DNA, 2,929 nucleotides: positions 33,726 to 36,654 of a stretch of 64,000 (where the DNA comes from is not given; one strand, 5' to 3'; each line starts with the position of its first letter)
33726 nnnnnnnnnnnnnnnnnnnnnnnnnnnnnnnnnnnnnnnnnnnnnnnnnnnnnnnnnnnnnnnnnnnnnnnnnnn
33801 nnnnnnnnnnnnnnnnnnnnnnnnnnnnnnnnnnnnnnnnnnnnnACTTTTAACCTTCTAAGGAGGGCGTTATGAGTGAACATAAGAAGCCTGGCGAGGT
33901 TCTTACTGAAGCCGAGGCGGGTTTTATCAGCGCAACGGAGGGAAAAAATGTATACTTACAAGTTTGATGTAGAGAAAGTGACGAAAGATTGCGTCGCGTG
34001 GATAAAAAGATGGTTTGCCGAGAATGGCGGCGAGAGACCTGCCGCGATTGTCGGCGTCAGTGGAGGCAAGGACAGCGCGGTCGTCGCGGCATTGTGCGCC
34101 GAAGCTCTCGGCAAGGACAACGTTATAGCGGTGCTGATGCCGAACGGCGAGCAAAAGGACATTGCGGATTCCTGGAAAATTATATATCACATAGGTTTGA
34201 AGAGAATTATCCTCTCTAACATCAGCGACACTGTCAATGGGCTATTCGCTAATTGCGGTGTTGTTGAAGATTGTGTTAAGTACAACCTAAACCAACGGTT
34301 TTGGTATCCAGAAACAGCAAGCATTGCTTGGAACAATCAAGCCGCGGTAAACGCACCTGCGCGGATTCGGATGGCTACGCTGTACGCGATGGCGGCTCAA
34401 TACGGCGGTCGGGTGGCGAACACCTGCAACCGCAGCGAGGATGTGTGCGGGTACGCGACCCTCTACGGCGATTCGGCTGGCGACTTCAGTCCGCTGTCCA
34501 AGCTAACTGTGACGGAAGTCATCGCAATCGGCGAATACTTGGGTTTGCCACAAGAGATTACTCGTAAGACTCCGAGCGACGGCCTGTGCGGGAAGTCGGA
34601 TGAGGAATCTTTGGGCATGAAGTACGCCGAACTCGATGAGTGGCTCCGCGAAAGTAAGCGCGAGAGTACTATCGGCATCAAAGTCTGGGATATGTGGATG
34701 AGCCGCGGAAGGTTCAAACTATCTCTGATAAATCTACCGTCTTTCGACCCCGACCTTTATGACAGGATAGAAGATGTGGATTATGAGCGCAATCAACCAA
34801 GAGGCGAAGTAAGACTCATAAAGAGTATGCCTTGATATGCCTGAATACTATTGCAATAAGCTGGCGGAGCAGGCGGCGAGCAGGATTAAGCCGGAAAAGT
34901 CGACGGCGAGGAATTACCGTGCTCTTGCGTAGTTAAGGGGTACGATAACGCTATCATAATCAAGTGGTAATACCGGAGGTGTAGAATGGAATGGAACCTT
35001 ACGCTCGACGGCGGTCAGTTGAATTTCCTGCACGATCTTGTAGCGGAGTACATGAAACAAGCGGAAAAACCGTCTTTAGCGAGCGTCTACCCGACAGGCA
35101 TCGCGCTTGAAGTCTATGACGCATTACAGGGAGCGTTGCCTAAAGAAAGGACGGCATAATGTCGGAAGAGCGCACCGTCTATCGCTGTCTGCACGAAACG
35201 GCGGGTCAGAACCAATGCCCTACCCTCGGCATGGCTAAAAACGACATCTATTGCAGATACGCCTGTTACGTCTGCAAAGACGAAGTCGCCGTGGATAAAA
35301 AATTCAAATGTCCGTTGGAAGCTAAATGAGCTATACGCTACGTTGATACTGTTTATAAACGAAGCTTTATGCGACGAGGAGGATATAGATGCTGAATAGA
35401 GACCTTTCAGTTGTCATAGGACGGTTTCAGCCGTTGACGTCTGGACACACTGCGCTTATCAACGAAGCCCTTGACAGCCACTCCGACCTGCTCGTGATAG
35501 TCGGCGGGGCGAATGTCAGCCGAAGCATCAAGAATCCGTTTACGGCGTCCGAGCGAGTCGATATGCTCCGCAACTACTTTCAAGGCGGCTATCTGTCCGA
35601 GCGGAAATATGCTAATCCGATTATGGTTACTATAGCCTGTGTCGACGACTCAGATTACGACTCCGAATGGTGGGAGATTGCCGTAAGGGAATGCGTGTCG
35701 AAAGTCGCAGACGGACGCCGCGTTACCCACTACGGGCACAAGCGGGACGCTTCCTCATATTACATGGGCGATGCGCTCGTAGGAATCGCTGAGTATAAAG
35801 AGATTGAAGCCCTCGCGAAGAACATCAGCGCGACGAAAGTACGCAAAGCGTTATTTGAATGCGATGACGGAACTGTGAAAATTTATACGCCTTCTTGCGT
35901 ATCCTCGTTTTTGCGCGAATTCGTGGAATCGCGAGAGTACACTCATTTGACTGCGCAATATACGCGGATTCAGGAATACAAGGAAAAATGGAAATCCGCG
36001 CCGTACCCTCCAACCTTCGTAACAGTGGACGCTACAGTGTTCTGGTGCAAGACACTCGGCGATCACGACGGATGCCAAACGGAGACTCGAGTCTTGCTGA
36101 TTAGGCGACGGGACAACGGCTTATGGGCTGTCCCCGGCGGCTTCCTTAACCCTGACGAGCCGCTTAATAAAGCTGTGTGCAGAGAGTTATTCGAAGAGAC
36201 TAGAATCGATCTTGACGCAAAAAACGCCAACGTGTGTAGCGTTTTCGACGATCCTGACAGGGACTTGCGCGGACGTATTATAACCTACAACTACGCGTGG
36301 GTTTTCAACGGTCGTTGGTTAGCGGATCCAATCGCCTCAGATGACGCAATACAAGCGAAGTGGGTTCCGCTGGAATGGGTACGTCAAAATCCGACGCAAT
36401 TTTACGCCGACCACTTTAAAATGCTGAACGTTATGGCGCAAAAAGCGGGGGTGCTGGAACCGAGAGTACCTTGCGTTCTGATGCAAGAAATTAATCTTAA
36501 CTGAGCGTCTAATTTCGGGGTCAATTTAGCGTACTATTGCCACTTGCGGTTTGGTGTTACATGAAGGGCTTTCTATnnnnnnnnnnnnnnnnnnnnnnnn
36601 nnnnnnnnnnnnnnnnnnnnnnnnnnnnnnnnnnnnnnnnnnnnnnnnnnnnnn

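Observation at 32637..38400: Phage-encoded deamidated NAD+ salvage route (PncB - NadE - NMNAT/Nudix - PncA, plus a second PncA at 15242-16189)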

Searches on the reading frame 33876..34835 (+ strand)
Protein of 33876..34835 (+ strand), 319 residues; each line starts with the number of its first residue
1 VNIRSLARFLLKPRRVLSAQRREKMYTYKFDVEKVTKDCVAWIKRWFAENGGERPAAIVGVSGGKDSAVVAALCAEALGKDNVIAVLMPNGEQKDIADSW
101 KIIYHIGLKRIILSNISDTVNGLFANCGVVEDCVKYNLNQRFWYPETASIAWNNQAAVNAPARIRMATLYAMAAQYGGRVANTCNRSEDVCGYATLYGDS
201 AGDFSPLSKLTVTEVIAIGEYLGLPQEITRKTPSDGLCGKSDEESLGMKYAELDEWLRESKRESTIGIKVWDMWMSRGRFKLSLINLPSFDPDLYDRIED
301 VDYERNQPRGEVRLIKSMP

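Call 4: search_protein_families(library=pfam, proteins=[window:33876-34835:+], max_evalue=0.01)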
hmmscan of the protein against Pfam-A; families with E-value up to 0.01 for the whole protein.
window:33876-34835:+ (319 aa): 1 family
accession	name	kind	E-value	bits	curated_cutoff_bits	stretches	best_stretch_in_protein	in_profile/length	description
PF02540.23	NAD_synthase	-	4.4e-46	157.4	21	1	37-261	3-208/242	NAD synthase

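Call 5: search_protein_families(library=ncbifam, proteins=[window:33876-34835:+], max_evalue=0.01)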
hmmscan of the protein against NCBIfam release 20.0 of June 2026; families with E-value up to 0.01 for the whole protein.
window:33876-34835:+ (319 aa): 9 families
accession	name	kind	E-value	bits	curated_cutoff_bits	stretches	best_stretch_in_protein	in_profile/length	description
NF010587.0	PRK13980.1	equivalog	2e-46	158.3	255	1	28-259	7-216/267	NAD+ synthase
TIGR00552.1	nadE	equivalog_domain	6.8e-45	153.2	63.65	1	34-283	4-239/251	NAD(+) synthase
NF001979.1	PRK00768.1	equivalog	2.1e-29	102.8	250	1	29-274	14-253/266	NAD(+) synthase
NF002048.0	PRK00876.1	subfamily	4.2e-28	98.1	313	2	25-123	9-107/330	NAD(+) synthase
NF010588.0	PRK13981.1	equivalog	9.7e-28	96.9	479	1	30-258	263-480/546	NAD+ synthase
TIGR00884.1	guaA_Cterm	equivalog_domain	1.2e-07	31.4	338.75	1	56-92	18-53/310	glutamine-hydrolyzing GMP synthase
NF000848.1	PRK00074.1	equivalog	1.2e-07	30.7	400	1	55-91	214-250/512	glutamine-hydrolyzing GMP synthase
NF002730.0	PRK02628.1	equivalog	7.3e-05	21.1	473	1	56-200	361-497/677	NAD(+) synthase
TIGR00268.2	TIGR00268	equivalog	9.5e-05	21.8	150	1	56-88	15-47/259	ATP-dependent sacrificial sulfur transferase LarE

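Call 22: search_protein_families(library=phrogs, proteins=[window:33876-34835:+], max_evalue=0.01)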
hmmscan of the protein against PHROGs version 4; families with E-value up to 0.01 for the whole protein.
window:33876-34835:+ (319 aa): 4 families
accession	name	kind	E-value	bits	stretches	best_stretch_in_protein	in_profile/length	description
phrog_11189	-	other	1.3e-52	179.8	1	28-281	3-245/256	NAD synthetase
phrog_36784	-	other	2.8e-20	73.3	1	40-221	296-473/594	NAD synthetase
phrog_424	-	moron, auxiliary metabolic gene and host takeover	1.2e-05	25.5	1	54-88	160-195/460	phosphoadenosine phosphosulfate reductase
phrog_11956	-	unknown function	0.0046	16.6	0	56-91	221-255/515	-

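Call 26: search_solved_structures(query=window:33876-34832:+, max_evalue=0.00001, show_alignments=2)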
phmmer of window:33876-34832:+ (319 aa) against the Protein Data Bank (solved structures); distinct sequences matched with E-value up to 0.00001: 19.
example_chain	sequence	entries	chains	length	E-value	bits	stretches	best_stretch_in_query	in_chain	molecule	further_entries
2e18_A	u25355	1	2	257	5.3e-30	107.8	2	155-257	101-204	NH(3)-dependent NAD(+) synthetase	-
3fiu_A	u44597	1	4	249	1.1e-26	96.8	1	44-290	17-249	NH(3)-dependent NAD(+) synthetase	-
3p52_A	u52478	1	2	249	1.9e-25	92.8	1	159-259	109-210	NH(3)-dependent NAD(+) synthetase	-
1xng_A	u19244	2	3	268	1e-20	77.2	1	159-259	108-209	NH(3)-dependent NAD(+) synthetase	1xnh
3q4g_A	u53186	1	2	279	1.1e-17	67.3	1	33-258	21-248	NH(3)-dependent NAD(+) synthetase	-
4xfd_A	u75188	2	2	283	5.1e-17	65.1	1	29-260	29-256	NH(3)-dependent NAD(+) synthetase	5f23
1ee1_A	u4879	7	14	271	8.8e-17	64.3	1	29-260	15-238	NH(3)-DEPENDENT NAD(+) SYNTHETASE | NAD SYNTHETASE | PROTEIN (NAD SYNTHETASE)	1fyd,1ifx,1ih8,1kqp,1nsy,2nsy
5huh_A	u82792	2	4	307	9.9e-17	64.2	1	36-283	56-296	NH(3)-dependent NAD(+) synthetase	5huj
4q16_A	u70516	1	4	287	3e-16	62.6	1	57-261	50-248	NH(3)-dependent NAD(+) synthetase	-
5wp0_A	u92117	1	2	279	4.3e-16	62.1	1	54-264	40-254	NH(3)-dependent NAD(+) synthetase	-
3n05_A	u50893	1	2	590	8e-16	61.2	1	148-223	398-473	NH(3)-dependent NAD(+) synthetase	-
2pz8_A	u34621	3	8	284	9.5e-16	60.9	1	40-260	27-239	NH(3)-dependent NAD(+) synthetase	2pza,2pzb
6c8q_A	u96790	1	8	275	1.3e-15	60.5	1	157-284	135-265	NH(3)-dependent NAD(+) synthetase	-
4f4h_A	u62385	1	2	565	1.3e-15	60.5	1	156-223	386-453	Glutamine dependent NAD+ synthetase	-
6kv3_A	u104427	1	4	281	5.9e-15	58.3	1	42-258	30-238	NH(3)-dependent NAD(+) synthetase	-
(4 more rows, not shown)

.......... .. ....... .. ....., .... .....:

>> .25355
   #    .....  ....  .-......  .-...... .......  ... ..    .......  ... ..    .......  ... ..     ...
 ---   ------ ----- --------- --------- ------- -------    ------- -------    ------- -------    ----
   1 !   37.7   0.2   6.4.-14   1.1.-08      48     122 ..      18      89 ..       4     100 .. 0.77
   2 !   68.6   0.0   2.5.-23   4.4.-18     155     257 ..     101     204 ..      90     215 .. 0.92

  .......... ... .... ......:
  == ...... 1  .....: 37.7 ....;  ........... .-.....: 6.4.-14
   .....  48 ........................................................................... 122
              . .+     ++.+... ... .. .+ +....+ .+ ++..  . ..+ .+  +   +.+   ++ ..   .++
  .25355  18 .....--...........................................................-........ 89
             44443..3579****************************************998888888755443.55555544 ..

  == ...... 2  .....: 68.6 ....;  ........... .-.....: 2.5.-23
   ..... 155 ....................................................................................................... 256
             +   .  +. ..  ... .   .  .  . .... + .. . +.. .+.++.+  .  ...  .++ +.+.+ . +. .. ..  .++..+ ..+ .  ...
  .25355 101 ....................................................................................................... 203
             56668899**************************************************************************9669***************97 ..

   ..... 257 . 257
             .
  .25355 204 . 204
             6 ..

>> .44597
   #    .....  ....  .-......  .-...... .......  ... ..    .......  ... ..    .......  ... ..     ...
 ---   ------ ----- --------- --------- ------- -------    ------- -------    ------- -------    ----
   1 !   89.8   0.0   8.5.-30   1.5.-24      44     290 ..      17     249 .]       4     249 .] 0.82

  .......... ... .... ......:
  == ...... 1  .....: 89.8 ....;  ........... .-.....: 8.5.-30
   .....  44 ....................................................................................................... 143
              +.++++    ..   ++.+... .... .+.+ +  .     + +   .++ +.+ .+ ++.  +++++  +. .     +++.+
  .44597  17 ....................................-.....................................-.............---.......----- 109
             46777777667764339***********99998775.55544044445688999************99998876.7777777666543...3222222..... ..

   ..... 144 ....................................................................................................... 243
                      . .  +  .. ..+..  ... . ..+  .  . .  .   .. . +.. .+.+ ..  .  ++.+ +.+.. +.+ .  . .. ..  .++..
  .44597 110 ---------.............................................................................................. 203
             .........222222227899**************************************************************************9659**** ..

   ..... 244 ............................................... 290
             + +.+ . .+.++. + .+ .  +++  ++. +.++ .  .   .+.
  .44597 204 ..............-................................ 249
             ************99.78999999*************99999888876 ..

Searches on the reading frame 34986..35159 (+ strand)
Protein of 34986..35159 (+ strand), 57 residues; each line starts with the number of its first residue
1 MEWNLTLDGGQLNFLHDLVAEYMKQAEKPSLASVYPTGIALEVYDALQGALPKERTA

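Call 4: search_protein_families(library=pfam, proteins=[window:34986-35159:+], max_evalue=0.01)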
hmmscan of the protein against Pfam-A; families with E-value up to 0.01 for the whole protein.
window:34986-35159:+ (57 aa): 0 families

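Call 22: search_protein_families(library=phrogs, proteins=[window:34986-35159:+], max_evalue=0.01)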
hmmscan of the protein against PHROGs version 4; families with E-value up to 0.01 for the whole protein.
window:34986-35159:+ (57 aa): 0 families

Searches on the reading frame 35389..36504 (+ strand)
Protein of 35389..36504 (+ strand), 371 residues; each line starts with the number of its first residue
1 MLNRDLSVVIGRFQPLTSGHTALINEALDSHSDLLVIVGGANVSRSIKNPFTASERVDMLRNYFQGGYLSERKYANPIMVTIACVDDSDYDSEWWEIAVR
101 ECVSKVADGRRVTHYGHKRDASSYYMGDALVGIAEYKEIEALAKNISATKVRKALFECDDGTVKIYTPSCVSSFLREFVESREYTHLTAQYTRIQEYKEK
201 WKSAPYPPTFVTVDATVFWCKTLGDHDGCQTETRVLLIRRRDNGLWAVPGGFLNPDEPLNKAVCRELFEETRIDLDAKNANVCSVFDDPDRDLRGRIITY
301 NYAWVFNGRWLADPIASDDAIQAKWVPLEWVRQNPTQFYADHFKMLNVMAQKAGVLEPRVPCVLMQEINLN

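Call 4: search_protein_families(library=pfam, proteins=[window:35389-36504:+], max_evalue=0.01)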
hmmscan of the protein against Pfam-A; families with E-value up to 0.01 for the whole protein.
window:35389-36504:+ (371 aa): 3 families
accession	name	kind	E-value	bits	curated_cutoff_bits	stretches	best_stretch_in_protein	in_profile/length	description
PF00293.34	NUDIX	-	2e-15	57.4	21.1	1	231-346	13-131/134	NUDIX domain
PF01467.32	CTP_transf_like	-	6e-10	39.9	21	1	9-67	2-58/133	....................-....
PF08218.17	Citrate_ly_lig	-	0.006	16.7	20.9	0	131-174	138-181/182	Citrate lyase ligase C-terminal domain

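Call 5: search_protein_families(library=ncbifam, proteins=[window:35389-36504:+], max_evalue=0.01)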
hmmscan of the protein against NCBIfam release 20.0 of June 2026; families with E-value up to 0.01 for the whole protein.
window:35389-36504:+ (371 aa): 24 families
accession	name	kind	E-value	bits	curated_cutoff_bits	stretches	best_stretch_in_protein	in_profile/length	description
NF003786.0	PRK05379.1-2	equivalog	3.4e-62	210.7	397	1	6-349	16-351/354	bifunctional nicotinamide-nucleotide adenylyltransferase/Nudix hydroxylase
NF003791.0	PRK05379.2-3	equivalog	1.5e-56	192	409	1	5-348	6-335/340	bifunctional nicotinamide-nucleotide adenylyltransferase/Nudix hydroxylase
NF003787.0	PRK05379.1-4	equivalog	2.1e-55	188.1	449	1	5-345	10-338/346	bifunctional nicotinamide-nucleotide adenylyltransferase/Nudix hydroxylase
NF003788.0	PRK05379.1-5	equivalog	2.3e-53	181.7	354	1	5-349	6-347/351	bifunctional nicotinamide-nucleotide adenylyltransferase/Nudix hydroxylase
NF003790.0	PRK05379.2-2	equivalog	1.9e-52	178.5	403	1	3-348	18-349/354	bifunctional nicotinamide mononucleotide adenylyltransferase/ADP-ribose pyrophosphatase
NF003785.0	PRK05379.1-1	equivalog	7.2e-48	163.5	418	1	5-353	3-343/347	bifunctional nicotinamide-nucleotide adenylyltransferase/Nudix hydroxylase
NF003789.0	PRK05379.2-1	equivalog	1.3e-29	103.2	355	1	7-350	10-300/312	bifunctional nicotinamide mononucleotide adenylyltransferase/ADP-ribose pyrophosphatase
NF010365.0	PRK13793.1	equivalog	1.6e-20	73.5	198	1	3-193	3-181/196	nicotinate-nicotinamide nucleotide adenylyltransferase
NF002243.0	PRK01153.1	subfamily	6.2e-16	58.5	127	1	8-78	4-75/175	nicotinamide-nucleotide adenylyltransferase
TIGR01527.1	arch_NMN_Atrans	equivalog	5.2e-14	52.1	181.2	1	8-78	3-74/167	nicotinamide-nucleotide adenylyltransferase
TIGR01526.1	nadR_NMN_Atrans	equivalog_domain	1.3e-08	34.5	341.15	1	6-153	3-144/325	nicotinamide-nucleotide adenylyltransferase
TIGR00125.1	cyt_tran_rel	domain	1.8e-08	34.4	27.7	1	8-62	3-58/65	adenylyltransferase/cytidyltransferase family protein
NF050029.2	TransRepNtr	equivalog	1e-07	31.7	400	1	194-350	5-153/245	ADPR responsive transcriptional repressor NtrR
NF006530.0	PRK08999.1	equivalog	1.5e-07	30.8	245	1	232-297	17-86/315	Nudix family hydrolase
NF006961.0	PRK09438.1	equivalog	1.2e-05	24.9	103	1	232-282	19-70/151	dihydroneopterin triphosphate diphosphatase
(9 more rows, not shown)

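Call 22: search_protein_families(library=phrogs, proteins=[window:35389-36504:+], max_evalue=0.01)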
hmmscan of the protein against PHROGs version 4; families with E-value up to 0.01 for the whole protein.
window:35389-36504:+ (371 aa): 8 families
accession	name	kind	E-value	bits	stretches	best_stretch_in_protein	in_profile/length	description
phrog_395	-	other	2.1e-50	173.6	1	4-350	11-371/373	cytidyltransferase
phrog_1198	-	other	1e-17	65.7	1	182-334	10-153/253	MutT/NUDIX hydrolase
phrog_3462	-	moron, auxiliary metabolic gene and host takeover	6.1e-09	36.5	1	7-155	5-150/346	nicotinamide-nucleotide adenylyltransferase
phrog_3041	-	other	1.1e-07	31.6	1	7-159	53-203/678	cytidyltransferase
phrog_6216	-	unknown function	1.3e-05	25.1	1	233-300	13-71/545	-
phrog_19657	-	other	0.00012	23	1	232-310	47-124/176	nudix hydrolase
phrog_15528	-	head and packaging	0.001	18.6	1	202-278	500-578/794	portal protein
phrog_25541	-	unknown function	0.0011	19.5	1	232-287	84-137/210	-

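Call 27: search_solved_structures(query=window:35389-36501:+, max_evalue=0.00001, show_alignments=2)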
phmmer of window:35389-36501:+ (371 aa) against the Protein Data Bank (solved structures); distinct sequences matched with E-value up to 0.00001: 17.
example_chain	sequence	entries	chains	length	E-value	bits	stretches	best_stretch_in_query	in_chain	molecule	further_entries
2qjo_A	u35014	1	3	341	4.5e-45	157.2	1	7-349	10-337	Bifunctional NMN adenylyltransferase/Nudix hydrolase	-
2qjt_B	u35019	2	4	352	9e-42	146.3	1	5-354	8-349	Nicotinamide-nucleotide adenylyltransferase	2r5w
2fml_A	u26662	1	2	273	4.4e-13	51.9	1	231-341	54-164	MutT/nudix family protein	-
1ej2_A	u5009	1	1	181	6.6e-10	41.5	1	8-79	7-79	NICOTINAMIDE MONONUCLEOTIDE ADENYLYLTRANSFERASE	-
4yp5_A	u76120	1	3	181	6.8e-10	41.4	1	8-79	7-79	Nicotinamide-nucleotide adenylyltransferase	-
1m8j_A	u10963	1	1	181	7.6e-10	41.3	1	8-79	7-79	Nicotinamide-nucleotide Adenylyltransferase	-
4yp7_A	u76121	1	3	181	9.4e-10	41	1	8-79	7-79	Nicotinamide-nucleotide adenylyltransferase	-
1m8g_A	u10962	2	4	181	1.8e-09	40.1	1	8-79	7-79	Nicotinamide-nucleotide Adenylyltransferase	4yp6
3i9x_A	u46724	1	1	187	3e-09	39.3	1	242-347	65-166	mutT/nudix family protein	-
3gz8_A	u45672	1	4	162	3.7e-09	39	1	196-347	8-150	MutT/nudix family protein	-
1m8f_A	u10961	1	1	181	4.6e-09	38.7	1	8-79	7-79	nicotinamide-nucleotide adenylyltransferase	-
3gz5_A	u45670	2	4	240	9.8e-09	37.6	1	196-348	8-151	MutT/nudix family protein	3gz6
1hyb_A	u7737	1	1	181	1.6e-08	36.9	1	8-79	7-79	NICOTINAMIDE MONONUCLEOTIDE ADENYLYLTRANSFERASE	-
1m8k_A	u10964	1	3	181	1.7e-08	36.9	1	8-79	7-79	Nicotinamide-nucleotide Adenylyltransferase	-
2yyh_A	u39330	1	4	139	1.5e-07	33.7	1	235-344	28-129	8-OXO-dGTPase domain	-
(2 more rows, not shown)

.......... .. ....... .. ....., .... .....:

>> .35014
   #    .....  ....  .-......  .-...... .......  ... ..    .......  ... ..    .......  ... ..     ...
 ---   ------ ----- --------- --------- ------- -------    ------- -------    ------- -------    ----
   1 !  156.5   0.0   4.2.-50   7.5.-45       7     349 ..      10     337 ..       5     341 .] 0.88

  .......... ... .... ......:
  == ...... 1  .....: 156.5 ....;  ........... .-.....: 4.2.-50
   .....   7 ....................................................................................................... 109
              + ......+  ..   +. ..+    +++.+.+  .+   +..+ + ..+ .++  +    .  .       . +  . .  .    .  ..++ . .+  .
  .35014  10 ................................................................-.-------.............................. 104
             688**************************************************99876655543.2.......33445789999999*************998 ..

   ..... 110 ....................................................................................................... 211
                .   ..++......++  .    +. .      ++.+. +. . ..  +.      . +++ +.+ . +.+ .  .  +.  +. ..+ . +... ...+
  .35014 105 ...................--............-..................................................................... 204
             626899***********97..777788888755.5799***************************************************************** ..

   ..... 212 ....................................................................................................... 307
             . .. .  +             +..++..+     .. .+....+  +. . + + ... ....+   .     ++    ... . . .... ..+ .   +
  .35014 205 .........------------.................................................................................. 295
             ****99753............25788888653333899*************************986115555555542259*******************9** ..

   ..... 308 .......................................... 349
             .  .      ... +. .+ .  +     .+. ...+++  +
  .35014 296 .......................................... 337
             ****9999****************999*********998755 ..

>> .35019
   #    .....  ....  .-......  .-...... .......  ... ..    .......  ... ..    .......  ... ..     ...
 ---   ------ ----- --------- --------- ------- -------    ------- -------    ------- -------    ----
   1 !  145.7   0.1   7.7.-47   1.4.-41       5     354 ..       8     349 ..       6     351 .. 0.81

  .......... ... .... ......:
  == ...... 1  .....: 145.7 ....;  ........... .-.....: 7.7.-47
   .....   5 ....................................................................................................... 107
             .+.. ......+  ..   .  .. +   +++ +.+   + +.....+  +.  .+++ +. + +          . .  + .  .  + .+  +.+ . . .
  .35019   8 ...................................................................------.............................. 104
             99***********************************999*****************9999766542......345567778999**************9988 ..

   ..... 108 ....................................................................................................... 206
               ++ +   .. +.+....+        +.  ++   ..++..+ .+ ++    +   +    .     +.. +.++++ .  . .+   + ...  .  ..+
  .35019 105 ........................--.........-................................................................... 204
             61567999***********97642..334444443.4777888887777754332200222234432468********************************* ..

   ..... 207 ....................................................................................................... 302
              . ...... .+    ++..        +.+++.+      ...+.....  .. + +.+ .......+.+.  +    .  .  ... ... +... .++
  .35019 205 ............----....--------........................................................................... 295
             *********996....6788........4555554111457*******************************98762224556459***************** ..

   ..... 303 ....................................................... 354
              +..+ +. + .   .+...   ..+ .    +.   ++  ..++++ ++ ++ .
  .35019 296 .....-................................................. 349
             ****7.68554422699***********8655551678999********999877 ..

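Call 104: search_protein_families(library=padloc, proteins=[window:35389-36504:+], max_evalue=0.001)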
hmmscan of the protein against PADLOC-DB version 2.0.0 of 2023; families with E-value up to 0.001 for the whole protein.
window:35389-36504:+ (371 aa): 1 family
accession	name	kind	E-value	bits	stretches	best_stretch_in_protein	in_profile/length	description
PDLC04899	PDC-S07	-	6.1e-06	23.9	1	232-293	17-82/135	-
